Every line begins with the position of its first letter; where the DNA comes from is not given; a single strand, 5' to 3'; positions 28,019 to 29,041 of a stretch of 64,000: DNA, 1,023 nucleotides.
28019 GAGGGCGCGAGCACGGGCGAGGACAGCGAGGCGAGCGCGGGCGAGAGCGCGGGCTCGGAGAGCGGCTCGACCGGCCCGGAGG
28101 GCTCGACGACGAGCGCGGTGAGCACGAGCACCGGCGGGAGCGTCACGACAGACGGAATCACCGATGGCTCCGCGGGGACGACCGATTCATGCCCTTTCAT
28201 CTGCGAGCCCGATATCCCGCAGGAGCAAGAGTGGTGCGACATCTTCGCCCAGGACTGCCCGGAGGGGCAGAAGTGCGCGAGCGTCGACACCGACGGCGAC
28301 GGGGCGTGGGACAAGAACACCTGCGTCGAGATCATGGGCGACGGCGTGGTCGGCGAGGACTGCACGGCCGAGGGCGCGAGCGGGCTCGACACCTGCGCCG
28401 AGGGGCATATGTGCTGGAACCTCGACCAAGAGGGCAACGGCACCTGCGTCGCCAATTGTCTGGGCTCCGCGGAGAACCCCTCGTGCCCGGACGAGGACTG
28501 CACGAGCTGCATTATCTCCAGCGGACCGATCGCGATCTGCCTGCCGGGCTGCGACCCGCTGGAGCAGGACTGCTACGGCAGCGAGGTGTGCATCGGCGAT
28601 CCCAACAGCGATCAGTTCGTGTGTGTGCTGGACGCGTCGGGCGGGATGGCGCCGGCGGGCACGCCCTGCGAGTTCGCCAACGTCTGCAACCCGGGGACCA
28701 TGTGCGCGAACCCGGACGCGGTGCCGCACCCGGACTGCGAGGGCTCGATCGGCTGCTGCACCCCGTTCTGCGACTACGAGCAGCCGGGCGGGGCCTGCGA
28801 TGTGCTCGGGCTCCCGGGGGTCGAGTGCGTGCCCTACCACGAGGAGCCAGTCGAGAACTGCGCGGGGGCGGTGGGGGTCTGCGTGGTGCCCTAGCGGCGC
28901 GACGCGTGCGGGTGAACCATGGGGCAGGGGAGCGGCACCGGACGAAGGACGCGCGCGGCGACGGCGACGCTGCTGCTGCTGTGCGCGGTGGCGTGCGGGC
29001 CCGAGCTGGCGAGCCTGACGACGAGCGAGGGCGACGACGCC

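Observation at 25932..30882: Tandem array of five paralogous ~320-aa Cys-rich lipoproteins with a near-identical DNA core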

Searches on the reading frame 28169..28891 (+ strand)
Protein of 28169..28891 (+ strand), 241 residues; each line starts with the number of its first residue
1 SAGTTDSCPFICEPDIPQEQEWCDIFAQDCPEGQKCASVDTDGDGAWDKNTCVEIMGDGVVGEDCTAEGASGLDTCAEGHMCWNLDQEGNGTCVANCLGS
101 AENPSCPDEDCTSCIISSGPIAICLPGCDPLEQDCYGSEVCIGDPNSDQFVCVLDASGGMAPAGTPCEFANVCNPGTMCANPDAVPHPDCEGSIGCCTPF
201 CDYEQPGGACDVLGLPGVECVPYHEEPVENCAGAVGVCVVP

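Call 14: find_related_loci(query=A2, collection=genome_contigs, flank=10000)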
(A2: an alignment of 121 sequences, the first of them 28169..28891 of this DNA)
Query A2 (241 aa) in genome_contigs; peptide patterns used: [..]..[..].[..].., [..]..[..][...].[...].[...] (x = any residue, [..] = any of these).
583 stretches matched a pattern (row limit reached: there are more); 481 encode a relative of the query (tblastn E <= 1e-3); the best 80 are kept; 78 distinct loci.
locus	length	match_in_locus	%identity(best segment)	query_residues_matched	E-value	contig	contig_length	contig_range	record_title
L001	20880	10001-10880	61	5-241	6e-88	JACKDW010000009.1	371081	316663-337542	MAG: Myxococcales bacterium isolate HK-STAS-MYXO-17 HK-STAS-MYXO-17_9, whole genome shotgun sequence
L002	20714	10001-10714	61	5-241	8e-83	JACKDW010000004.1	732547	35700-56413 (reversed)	MAG: Myxococcales bacterium isolate HK-STAS-MYXO-17 HK-STAS-MYXO-17_4, whole genome shotgun sequence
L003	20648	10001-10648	63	8-225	5e-81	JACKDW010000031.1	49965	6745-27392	MAG: Myxococcales bacterium isolate HK-STAS-MYXO-17 HK-STAS-MYXO-17_31, whole genome shotgun sequence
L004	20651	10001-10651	60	8-225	1e-77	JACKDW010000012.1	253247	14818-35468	MAG: Myxococcales bacterium isolate HK-STAS-MYXO-17 HK-STAS-MYXO-17_12, whole genome shotgun sequence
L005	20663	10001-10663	60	4-225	4e-73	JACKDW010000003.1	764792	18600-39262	MAG: Myxococcales bacterium isolate HK-STAS-MYXO-17 HK-STAS-MYXO-17_3, whole genome shotgun sequence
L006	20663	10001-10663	55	22-241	2e-67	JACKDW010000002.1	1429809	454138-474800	MAG: Myxococcales bacterium isolate HK-STAS-MYXO-17 HK-STAS-MYXO-17_2, whole genome shotgun sequence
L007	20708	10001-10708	50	8-241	8e-63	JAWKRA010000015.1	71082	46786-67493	MAG: Nannocystaceae bacterium isolate ABC2.134 ABC2.134.fa-15, whole genome shotgun sequence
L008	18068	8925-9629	52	8-240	4e-65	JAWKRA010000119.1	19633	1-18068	MAG: Nannocystaceae bacterium isolate ABC2.134 ABC2.134.fa-119, whole genome shotgun sequence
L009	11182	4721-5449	47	5-241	2e-53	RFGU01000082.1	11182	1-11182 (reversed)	MAG: Deltaproteobacteria bacterium isolate J032 k99_301188, whole genome shotgun sequence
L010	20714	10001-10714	46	10-241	4e-53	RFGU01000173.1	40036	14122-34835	MAG: Deltaproteobacteria bacterium isolate J032 k99_809213, whole genome shotgun sequence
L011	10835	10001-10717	44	9-241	3e-52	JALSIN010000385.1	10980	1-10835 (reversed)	MAG: Polyangiaceae bacterium isolate 354-166_metabat2_scaf2bin.035 354-166_scaffold_5973_c1, whole genome shotgun sequen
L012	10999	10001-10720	48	1-241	4e-52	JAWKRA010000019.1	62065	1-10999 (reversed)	MAG: Nannocystaceae bacterium isolate ABC2.134 ABC2.134.fa-19, whole genome shotgun sequence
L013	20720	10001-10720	47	2-241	2e-51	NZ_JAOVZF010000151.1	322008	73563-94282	Paraliomyxa miuraensis strain SMH-27-4 scf6c30, whole genome shotgun sequence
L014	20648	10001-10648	49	10-226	3e-50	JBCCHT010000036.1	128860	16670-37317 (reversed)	MAG: Myxococcota bacterium isolate P01_B01_bin.73 k141_1374074_length_128860_cov_36.1019, whole genome shotgun sequence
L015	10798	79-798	45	4-241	1e-49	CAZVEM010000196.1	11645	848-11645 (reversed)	MAG TPA_asm: uncultured Nannocystaceae bacterium isolate SRP302895_co1_331 genome assembly, contig: NODE_10911_length_11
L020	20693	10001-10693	44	6-241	8e-49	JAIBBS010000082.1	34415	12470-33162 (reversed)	MAG: Nannocystaceae bacterium isolate SSF46 NODE_23089_length_34415_cov_64.297888, whole genome shotgun sequence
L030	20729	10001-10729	44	1-241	3e-47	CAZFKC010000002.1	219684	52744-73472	MAG TPA_asm: uncultured Nannocystaceae bacterium isolate binchicken_co199_105 genome assembly, contig: NODE_54_length_21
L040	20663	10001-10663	46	10-226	1e-45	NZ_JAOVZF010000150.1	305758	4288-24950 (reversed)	Paraliomyxa miuraensis strain SMH-27-4 scf52c23, whole genome shotgun sequence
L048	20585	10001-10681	48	8-241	2e-45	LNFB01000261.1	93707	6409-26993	MAG: Deltaproteobacteria bacterium Ga0077550 Ga0077550_1187.1, whole genome shotgun sequence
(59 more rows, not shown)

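Call 18: predict_structure(alignment_id=A2)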
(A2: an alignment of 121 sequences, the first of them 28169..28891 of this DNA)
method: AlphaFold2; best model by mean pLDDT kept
length: 241 residues; sequences in the alignment: 121
mean_pLDDT: 91.3   pTM: 0.76
mean pLDDT of the five models: 91.3, 91.3, 91.0, 90.7, 89.9
residues with pLDDT >= 90: 194; 70-90: 28; 50-70: 17; < 50: 2
segments of 3 or more residues with pLDDT < 50: none
pLDDT, mean of each block of 10 residues (from residue 1): 58 61 94 97 93 97 95 97 95 96 91 90 94 92 91 94 97 97 97 97 92 96 86 92 91
secondary structure, 60 per line:
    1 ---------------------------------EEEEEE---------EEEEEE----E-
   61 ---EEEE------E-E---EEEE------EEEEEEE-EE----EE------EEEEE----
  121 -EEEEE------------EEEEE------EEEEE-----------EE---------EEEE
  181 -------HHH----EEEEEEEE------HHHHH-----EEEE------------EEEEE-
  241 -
elements in order: E34-39 E49-54 E64-67 E80-83 E90-96 E112-116 E122-126 E139-143 E150-154 E177-180 E195-202 H209-213 E219-222 E235-239
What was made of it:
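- On Ribulose-phosphate 3-epimerase (RefSeq name of family members): The model is all beta-hairpins (call 18).
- The AlphaFold2 model has pLDDT 91.3 and pTM 0.76 and is almost all beta-hairpins (call 18). A confident hairpin-rich fold was predicted without metals (call 18).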

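Call 25: fold_search(model_id=the predicted structure, library=pdb)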
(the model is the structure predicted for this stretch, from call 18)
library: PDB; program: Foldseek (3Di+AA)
matches with E <= 10: 81; with E <= 0.001: 0
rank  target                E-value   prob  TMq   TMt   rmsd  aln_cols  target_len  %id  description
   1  2b0u_C                1.4e-01  0.12  0.16  0.14  13.6       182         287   18  The Structure of the Follistatin:Activin Complex (released 2005-10-11)
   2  5jhw_D                1.5e-01  0.12  0.17  0.15  14.4       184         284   17  Crystal Structure of the GDF11:Follistatin 288 complex (released 2017-03-22)
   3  10ft_B                2.2e-01  0.04  0.11  0.12  17.8       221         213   18  Cryo-EM structure of receptor tyrosine kinase ROS1 in complex with NELL2 (released 2026-02-25)
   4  3hh2_D                3.0e-01  0.08  0.13  0.11  17.9       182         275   19  Crystal structure of the myostatin:follistatin 288 complex (released 2009-08-04)
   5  8ezk_B                4.0e-01  0.04  0.10  0.13  16.3       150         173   17  Pfs25 in complex with transmission-reducing antibody AS01-04 (released 2023-08-16)
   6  2arp_F                4.5e-01  0.10  0.16  0.23  13.9       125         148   19  Activin A in complex with Fs12 fragment of follistatin (released 2006-03-07)
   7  6pog_B                5.4e-01  0.02  0.10  0.10  31.3       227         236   17  Crystal structure of the NELL2 EGF1-6-Robo3 FN1 complex (released 2020-05-06)
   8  7y5n_D                5.4e-01  0.02  0.11  0.08  20.9       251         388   12  Structure of 1:1 PAPP-A.ProMBP complex(half map) (released 2023-01-11)
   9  3b4v_D                5.7e-01  0.08  0.16  0.17  13.8       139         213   17  X-Ray structure of Activin in complex with FSTL3 (released 2008-09-02)
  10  6pol_B                5.7e-01  0.06  0.11  0.18  15.5       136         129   13  Crystal structure of the human NELL1 EGF1-3-Robo3 FN1 complex (released 2020-05-06)
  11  5jhw_C                6.4e-01  0.07  0.15  0.14  15.4       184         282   15  Crystal Structure of the GDF11:Follistatin 288 complex (released 2017-03-22)
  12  8ezl_A                6.4e-01  0.03  0.12  0.14  18.4       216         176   16  Pfs25 in complex with transmission-reducing antibody AS01-50 (released 2023-08-16)
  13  2b0u_D                8.0e-01  0.06  0.16  0.15  13.7       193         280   17  The Structure of the Follistatin:Activin Complex (released 2005-10-11)
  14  6phd_C                8.0e-01  0.05  0.11  0.15  16.4       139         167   16  Pfs25 in complex with the human transmission blocking antibody 2586 (released 2019-10-02)
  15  8ezk_A                8.4e-01  0.03  0.10  0.14  16.2       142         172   18  Pfs25 in complex with transmission-reducing antibody AS01-04 (released 2023-08-16)
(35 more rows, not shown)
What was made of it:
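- On Knottin / Dickkopf-colipase / EGF-follistatin disulfide-rich folds: The best Foldseek E against PDB is 0.14, with TM <= 0.17 (call 25).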

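Call 28: search_protein_families(library=pfam, proteins=[L020:11441-16366:-, L010:1003-6642:+, L020:4132-6906:+, L040:10850-11533:-, L030:6501-9689:+, L048:6988-8385:-], max_evalue=0.001)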
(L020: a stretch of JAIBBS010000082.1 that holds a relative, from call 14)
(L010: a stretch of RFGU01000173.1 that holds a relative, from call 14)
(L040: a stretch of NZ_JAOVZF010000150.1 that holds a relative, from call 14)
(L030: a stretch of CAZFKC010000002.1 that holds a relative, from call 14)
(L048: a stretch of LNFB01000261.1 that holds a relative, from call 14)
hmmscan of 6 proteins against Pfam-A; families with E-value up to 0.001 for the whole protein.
L020:11441-16366:- (1642 aa): 9 families
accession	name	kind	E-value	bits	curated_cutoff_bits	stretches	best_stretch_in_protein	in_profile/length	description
PF00069.31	Pkinase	-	8.3e-42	143.8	31.7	1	224-504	1-261/263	Protein kinase domain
PF07714.23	PK_Tyr_Ser-Thr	-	1.8e-30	106.5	23.1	1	226-496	3-250/258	Protein tyrosine and serine/threonine kinase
PF13191.12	AAA_16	-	2.2e-17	64.5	32.6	1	758-930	2-157/167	AAA ATPase domain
PF13424.12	TPR_12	-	8.8e-13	48.7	30.1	2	1370-1442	2-76/77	Tetratricopeptide repeat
PF07719.23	TPR_2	-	1e-10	41.3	27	0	1371-1403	1-33/34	Tetratricopeptide repeat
PF00515.34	TPR_1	-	1.8e-08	34.3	27.8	0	1414-1441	4-31/34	Tetratricopeptide repeat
PF13374.12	TPR_10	-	4.8e-08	33.2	27.5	0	1414-1444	5-35/42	Tetratricopeptide repeat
PF13181.12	TPR_8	-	6.1e-07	29.6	25.7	0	1415-1440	5-30/34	Tetratricopeptide repeat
PF13176.12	TPR_7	-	2e-05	24.8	27.9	0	1414-1447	2-35/36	Tetratricopeptide repeat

L010:1003-6642:+ (1880 aa): 8 families
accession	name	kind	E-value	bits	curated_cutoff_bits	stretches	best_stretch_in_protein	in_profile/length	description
PF05088.18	Bac_GDH_CD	-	5.2e-208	692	22.8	1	996-1486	2-495/497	Bacterial NAD-glutamate dehydrogenase, catalytic domain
PF21074.2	GDH_C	-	1.1e-39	137.1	26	1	1534-1815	3-281/339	Glutamate dehydrogenase, C-terminal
PF21078.2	GDH_HM3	-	3.3e-14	53.2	24.6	1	920-981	3-64/66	Glutamate dehydrogenase, helical motif 3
PF21076.3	GDH_ACT2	-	4.3e-13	50.1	22.8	1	680-765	3-89/90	Glutamate dehydrogenase, ACT2 domain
PF21075.3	GDH_ACT1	-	4.5e-12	46.4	23.7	1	334-453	1-134/144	Glutamate dehydrogenase, ACT1 domain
PF21077.3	GDH_ACT3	-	3.8e-07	30.2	22.2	1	827-892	5-70/80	Glutamate dehydrogenase, ACT3 domain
PF00208.27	ELFV_dehydrog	-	0.00067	19.9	23.4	0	1387-1441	132-183/241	Glutamate/Leucine/Phenylalanine/Valine dehydrogenase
PF21073.2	GDH_HM1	-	0.00089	19.6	21.2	0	615-672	1-58/60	Glutamate dehydrogenase, helical motif 1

L020:4132-6906:+ (925 aa): 5 families
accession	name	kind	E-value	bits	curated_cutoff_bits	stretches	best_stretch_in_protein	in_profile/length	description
PF07724.20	AAA_2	-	2.1e-31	109.7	27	1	678-811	19-166/166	AAA domain (Cdc48 subfamily)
PF00004.35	AAA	-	2.3e-15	57.6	21.2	2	720-815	44-130/131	ATPase family associated with various cellular activities (AAA)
PF07728.20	AAA_5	-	9.8e-07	29.3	22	1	526-562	1-38/139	AAA domain (dynein-related subfamily)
PF13401.12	AAA_22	-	3.8e-05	24.4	27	0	525-570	6-54/130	AAA domain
PF06068.19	TIP49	-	0.00028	20.6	23.8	1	475-560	10-88/347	TIP49 P-loop domain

L040:10850-11533:- (228 aa): 0 families

L030:6501-9689:+ (1063 aa): 1 family
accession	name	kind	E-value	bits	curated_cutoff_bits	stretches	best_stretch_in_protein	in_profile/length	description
PF01804.23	Penicil_amidase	-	9.6e-135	451.6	21.3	1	258-1051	3-675/675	Penicillin amidase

L048:6988-8385:- (466 aa): 1 family
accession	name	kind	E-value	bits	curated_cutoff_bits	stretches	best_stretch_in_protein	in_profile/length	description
PF13489.12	Methyltransf_23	-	7.8e-10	39.2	27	1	171-318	11-160/164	Methyltransferase domain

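Call 44: search_protein_representatives(alignment_id=A2)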
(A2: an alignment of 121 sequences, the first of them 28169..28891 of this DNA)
Query: 121 sequences, 337 profile positions. Proteins with E-value up to 0.001 (for the whole library): 3190; up to 1e-10: 2542; up to 1e-30: 1507. The best 150 are listed.
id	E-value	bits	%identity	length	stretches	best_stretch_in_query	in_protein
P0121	2.6e-102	359.1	-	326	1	23-335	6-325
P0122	4.6e-102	358.3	-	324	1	18-336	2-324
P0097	7.2e-99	347.8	-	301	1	27-336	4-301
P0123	5.9e-96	338.2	-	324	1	33-334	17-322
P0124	1.2e-94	333.9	-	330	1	25-335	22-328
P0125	1.8e-94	333.3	-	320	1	25-333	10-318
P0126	9.0e-93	327.7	-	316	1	21-335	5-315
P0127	1.9e-92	326.6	-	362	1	20-336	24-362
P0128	9.5e-92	324.4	-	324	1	26-335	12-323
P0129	1.1e-91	324.2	-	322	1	18-335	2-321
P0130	2.0e-91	323.3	-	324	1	17-335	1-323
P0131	6.9e-91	321.5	-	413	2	23-335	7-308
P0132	9.6e-91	321.1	-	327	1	16-336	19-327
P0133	4.5e-90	318.9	-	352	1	23-335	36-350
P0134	3.7e-89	315.9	-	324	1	31-335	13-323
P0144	1.1e-84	301.2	-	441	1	68-335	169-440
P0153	4.1e-81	289.4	-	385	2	110-335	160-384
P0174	3.1e-78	279.9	-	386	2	96-332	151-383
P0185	8.9e-77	275.1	-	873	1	101-336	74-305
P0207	2.2e-74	267.3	-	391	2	103-333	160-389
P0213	1.0e-73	265.1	-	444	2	113-335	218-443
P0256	8.1e-71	255.6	-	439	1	108-335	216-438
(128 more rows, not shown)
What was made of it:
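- There are 3190 clusters at 50% identity with E <= 1e-3 (call 44) and at least 481 genomic stretches (call 14).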

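Call 45: search_protein_families(library=pfam, proteins=[P0185, P0144, P0213, P0256, P0131, P0153, P0174, P0207, P0121], max_evalue=0.01)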
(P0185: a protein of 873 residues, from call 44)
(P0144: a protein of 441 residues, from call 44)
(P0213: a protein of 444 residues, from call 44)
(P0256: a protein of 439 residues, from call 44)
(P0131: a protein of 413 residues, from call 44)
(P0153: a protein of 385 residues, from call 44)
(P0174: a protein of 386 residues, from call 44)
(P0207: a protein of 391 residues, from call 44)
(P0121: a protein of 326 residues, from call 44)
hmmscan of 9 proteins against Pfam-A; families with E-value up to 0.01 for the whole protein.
P0185 (873 aa): 1 family
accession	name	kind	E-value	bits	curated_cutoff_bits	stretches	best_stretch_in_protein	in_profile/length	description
PF13948.11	DUF4215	-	1.6e-38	131.1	27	7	551-583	16-46/47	Domain of unknown function (DUF4215)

P0144 (441 aa): 0 families

P0213 (444 aa): 4 families
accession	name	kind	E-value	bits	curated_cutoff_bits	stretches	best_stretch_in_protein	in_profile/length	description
PF07591.16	PT-HINT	-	8.3e-14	52.5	27.7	1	94-220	2-136/137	Pretoxin HINT domain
PF13403.11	Hint_2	-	1.3e-08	35.8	28.4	1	86-127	1-40/147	Hint domain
PF14890.11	Intein_splicing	-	9.2e-07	29.2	35.8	1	189-220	124-155/155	Intein splicing domain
PF01079.26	Hint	-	7.8e-06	26.1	29.7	1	84-188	10-128/213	Hint module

P0256 (439 aa): 0 families

P0131 (413 aa): 0 families

P0153 (385 aa): 0 families

P0174 (386 aa): 0 families

P0207 (391 aa): 0 families

P0121 (326 aa): 0 families
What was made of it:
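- Closest known: TraA and other myxobacterial proteins with Cys-rich repeats. Same: One family member (P0185) is fused to DUF4215 repeats (call 45).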

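Call 48: find_homologous_proteins(query=P0213, max_evalue=0.00001)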
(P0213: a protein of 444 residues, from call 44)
Query P0213 (444 aa): 474 proteins with E <= 0.00001 among 8000 candidates; the best 120 are listed.
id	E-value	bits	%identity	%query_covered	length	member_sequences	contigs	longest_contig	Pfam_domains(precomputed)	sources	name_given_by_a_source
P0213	0.0e+0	1028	100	100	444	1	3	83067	PF07591.16,PF01079.26,PF13403.12,PF14890.12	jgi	jgi:hypothetical protein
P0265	4.0e-92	328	66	50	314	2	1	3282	-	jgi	jgi:hypothetical protein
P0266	1.8e-88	316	64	50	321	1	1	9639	-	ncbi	-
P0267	9.8e-87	310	63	50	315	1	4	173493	-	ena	-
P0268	2.5e-86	308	63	50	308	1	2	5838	-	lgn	-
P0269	1.5e-85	306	62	50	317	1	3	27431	-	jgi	jgi:hypothetical protein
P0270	1.8e-85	306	62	50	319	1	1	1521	-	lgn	-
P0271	6.5e-84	300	61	50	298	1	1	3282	-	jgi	jgi:hypothetical protein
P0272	5.2e-83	298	61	50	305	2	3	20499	-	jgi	jgi:hypothetical protein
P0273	2.0e-82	296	61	50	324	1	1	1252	-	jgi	jgi:hypothetical protein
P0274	2.0e-82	296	61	50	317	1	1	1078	-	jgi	jgi:hypothetical protein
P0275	3.7e-82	295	61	50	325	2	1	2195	-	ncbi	-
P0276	1.1e-81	293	59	50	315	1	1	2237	-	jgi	jgi:hypothetical protein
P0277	2.0e-81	292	59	50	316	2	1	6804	-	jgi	-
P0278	2.9e-81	292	59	50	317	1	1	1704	-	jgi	jgi:hypothetical protein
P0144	9.6e-69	250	57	50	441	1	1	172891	-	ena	-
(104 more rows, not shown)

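Call 51: find_encoding_contigs(protein=P0213, flank=6000, max_places=2)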
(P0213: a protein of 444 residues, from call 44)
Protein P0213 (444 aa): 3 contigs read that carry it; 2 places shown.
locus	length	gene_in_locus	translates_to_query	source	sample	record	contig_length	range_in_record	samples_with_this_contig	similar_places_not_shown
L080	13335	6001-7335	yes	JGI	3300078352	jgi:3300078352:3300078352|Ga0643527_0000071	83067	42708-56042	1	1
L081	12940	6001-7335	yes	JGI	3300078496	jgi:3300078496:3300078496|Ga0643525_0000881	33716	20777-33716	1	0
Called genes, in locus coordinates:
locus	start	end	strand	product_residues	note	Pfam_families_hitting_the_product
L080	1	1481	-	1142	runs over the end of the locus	PF00128:Alpha-amylase, PF16657:Malt_amylase_C, PF18085:Mak_N_cap (weak)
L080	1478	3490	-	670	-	PF11896:GlgE_dom_N_S, PF14871:GHL6 (weak), PF21702:GLGE_C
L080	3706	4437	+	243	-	PF00072:Response_reg, PF06490:FleQ (faint), PF23198:PDE8A_N (faint), PF00072:Response_reg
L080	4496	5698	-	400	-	-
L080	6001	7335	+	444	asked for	PF01079:Hint (weak), PF07591:PT-HINT, PF13403:Hint_2, PF14890:Intein_splicing (faint)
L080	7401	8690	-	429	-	-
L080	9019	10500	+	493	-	PF02445:NadA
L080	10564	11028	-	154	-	-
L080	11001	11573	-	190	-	-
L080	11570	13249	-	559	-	PF02720:DUF222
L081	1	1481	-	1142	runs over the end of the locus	PF00128:Alpha-amylase, PF16657:Malt_amylase_C, PF18085:Mak_N_cap (weak)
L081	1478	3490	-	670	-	PF11896:GlgE_dom_N_S, PF14871:GHL6 (weak), PF21702:GLGE_C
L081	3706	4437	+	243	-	PF00072:Response_reg, PF06490:FleQ (faint), PF23198:PDE8A_N (faint), PF00072:Response_reg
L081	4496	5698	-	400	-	-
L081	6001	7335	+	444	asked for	PF01079:Hint (weak), PF07591:PT-HINT, PF13403:Hint_2, PF14890:Intein_splicing (faint)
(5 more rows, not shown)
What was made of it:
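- The HINT fusion is unique among 474 relatives and lies as a single gene in a housekeeping context (calls 48, 51).
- Tried and rejected: PT-HINT fusion as a general feature: it is unique to P0213 (calls 48, 51).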

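Call 55: fold_search(model_id=the predicted structure, library=viral)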
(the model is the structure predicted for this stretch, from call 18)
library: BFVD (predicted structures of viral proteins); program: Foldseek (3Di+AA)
matches with E <= 10: 129; with E <= 0.001: 0
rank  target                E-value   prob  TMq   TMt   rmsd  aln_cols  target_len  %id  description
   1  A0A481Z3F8            7.2e-03  0.20  0.14  0.11  17.6       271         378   18  Transmembrane protein [Pithovirus LCPAC103]
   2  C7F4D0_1              2.6e-02  0.23  0.17  0.05  17.9       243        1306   18  (no name in the UniProt tables at hand)
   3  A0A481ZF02            4.4e-02  0.23  0.18  0.10  12.7       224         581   19  Transmembrane protein [Pithovirus LCPAC404]
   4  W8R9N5                4.6e-02  0.23  0.18  0.17  16.6       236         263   19  Uncharacterized protein [Chloriridovirus anopheles1]
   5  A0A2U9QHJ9            1.1e-01  0.08  0.13  0.09  20.6       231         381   14  TNF receptor-like protein [Sea otter poxvirus]
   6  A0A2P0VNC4            1.3e-01  0.08  0.14  0.05  19.6       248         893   19  Uncharacterized protein [Tetraselmis virus 1]
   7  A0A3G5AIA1            1.8e-01  0.07  0.12  0.12  14.3       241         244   16  Transmembrane protein [Solivirus sp.]
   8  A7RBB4                3.8e-01  0.05  0.12  0.14  17.9       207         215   18  (no name in the UniProt tables at hand)
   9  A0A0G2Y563            4.4e-01  0.10  0.14  0.24   9.4       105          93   18  EGF-like domain-containing protein [Acanthamoeba polyphaga mimivirus]
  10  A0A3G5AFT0            5.6e-01  0.06  0.16  0.13  20.3       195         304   14  Transmembrane protein [Solivirus sp.]
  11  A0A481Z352            7.0e-01  0.25  0.14  0.11   4.6        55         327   33  Transmembrane protein [Pithovirus LCPAC101]
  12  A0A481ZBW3            7.4e-01  0.38  0.15  0.33   6.2        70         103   18  Transmembrane protein [Pithovirus LCPAC403]
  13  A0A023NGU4            7.8e-01  0.04  0.14  0.07  13.3       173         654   11  (no name in the UniProt tables at hand)
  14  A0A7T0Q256            8.8e-01  0.02  0.14  0.08  20.7       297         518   10  (no name in the UniProt tables at hand)
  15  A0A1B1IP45            9.8e-01  0.03  0.11  0.09  27.0       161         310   12  (no name in the UniProt tables at hand)
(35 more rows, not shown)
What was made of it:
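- Foldseek against PDB and BFVD gives nothing at E <= 0.001 and TM <= 0.18 (calls 25, 55).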

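Call 57: search_solved_structures(query=A2, max_evalue=10)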
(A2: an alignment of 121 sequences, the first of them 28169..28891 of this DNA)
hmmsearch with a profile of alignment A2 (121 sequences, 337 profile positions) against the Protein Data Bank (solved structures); distinct sequences matched with E-value up to 10: 1.
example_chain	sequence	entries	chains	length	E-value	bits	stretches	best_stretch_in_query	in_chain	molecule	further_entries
8aca_A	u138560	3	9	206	2.6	10.6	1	53-129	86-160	DR_0644, only-Cu Superoxide Dismutase | Superoxide Dismutase (only-Cu)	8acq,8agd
